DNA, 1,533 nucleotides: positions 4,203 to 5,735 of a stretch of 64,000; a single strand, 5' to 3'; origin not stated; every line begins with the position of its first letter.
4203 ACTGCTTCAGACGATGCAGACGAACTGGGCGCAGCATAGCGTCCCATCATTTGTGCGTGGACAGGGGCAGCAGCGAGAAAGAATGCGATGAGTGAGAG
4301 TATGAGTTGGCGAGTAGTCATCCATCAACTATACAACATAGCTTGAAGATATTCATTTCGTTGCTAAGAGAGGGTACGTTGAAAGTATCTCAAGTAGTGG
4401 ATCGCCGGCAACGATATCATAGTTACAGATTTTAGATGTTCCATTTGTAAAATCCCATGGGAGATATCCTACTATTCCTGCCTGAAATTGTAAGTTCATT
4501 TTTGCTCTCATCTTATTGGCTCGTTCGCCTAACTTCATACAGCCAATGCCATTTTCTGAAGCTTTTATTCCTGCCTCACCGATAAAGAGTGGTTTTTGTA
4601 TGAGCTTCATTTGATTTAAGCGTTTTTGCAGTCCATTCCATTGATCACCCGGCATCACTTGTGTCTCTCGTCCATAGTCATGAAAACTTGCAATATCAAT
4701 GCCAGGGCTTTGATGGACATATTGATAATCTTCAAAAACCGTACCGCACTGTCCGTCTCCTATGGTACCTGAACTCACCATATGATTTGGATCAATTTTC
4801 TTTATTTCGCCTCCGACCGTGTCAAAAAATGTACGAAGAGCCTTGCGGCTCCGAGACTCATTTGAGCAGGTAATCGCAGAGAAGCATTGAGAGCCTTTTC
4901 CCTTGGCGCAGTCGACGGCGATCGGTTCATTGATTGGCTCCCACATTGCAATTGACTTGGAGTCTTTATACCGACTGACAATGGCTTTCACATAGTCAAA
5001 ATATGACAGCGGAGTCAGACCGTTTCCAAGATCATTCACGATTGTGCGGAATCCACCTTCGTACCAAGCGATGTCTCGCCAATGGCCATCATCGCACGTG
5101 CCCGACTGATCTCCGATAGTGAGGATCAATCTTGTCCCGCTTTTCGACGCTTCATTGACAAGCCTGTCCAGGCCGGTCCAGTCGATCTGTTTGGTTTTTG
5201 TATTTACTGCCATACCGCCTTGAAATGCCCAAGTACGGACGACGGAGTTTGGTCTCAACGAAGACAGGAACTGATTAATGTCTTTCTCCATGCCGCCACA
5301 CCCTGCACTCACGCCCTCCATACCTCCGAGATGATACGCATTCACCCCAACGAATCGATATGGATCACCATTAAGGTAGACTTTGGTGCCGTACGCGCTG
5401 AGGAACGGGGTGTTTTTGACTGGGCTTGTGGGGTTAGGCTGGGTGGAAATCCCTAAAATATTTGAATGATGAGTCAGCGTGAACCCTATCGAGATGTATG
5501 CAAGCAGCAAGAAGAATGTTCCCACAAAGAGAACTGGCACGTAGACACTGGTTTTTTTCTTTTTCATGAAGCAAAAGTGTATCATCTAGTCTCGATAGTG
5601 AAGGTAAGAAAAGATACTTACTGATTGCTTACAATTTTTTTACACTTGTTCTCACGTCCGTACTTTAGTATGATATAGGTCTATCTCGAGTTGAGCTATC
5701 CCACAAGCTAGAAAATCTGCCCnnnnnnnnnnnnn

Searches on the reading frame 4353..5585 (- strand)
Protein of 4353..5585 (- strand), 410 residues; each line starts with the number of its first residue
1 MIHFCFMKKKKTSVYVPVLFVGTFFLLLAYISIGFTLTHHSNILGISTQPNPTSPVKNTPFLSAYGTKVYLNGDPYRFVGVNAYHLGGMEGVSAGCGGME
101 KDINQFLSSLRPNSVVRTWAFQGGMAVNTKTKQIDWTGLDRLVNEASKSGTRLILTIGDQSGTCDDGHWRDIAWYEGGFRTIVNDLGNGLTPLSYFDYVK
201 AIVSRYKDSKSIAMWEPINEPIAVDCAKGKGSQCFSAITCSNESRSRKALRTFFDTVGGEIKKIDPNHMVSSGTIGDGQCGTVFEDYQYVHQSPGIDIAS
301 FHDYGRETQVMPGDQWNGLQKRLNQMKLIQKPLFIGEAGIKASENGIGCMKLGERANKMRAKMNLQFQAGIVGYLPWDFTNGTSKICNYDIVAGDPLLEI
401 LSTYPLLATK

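Call 11: search_protein_families(library=pfam, proteins=[window:4353-5585:-], max_evalue=0.001)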
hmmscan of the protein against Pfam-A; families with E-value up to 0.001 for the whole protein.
window:4353-5585:- (410 aa): 0 families

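Call 24: search_solved_structures(query=window:4353-5585:-, max_evalue=0.01)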
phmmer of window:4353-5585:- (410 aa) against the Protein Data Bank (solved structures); distinct sequences matched with E-value up to 0.01: 8.
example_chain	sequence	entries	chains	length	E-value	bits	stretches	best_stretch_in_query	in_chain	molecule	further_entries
1rh9_A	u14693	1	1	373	4.2e-09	39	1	58-347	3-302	endo-beta-mannanase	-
9m20_A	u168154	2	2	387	3e-08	36.1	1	61-341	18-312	mannan endo-1,4-beta-mannosidase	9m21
4awe_A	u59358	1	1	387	5e-06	28.8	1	131-289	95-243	ENDO-BETA-D-1,4-MANNANASE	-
4qp0_A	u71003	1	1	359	0.0004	22.5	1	60-290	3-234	Endo-beta-mannanase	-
1uuq_A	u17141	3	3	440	0.00047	22.3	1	52-341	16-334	MANNOSYL-OLIGOSACCHARIDE GLUCOSIDASE | MAN5A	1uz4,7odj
3ziz_A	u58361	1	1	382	0.0014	20.8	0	123-227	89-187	GH5 ENDO-BETA-1,4-MANNANASE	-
3wfl_A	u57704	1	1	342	0.0021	20.2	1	127-226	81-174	beta-mannanase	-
1qno_A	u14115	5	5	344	0.0042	19.2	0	186-232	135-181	ENDO-1,4-B-D-MANNANASE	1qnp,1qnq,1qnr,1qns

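Call 65: search_protein_families(library=ncbifam, proteins=[window:4353-5585:-], max_evalue=0.001)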
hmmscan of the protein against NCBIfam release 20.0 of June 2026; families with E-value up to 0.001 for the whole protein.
window:4353-5585:- (410 aa): 0 families
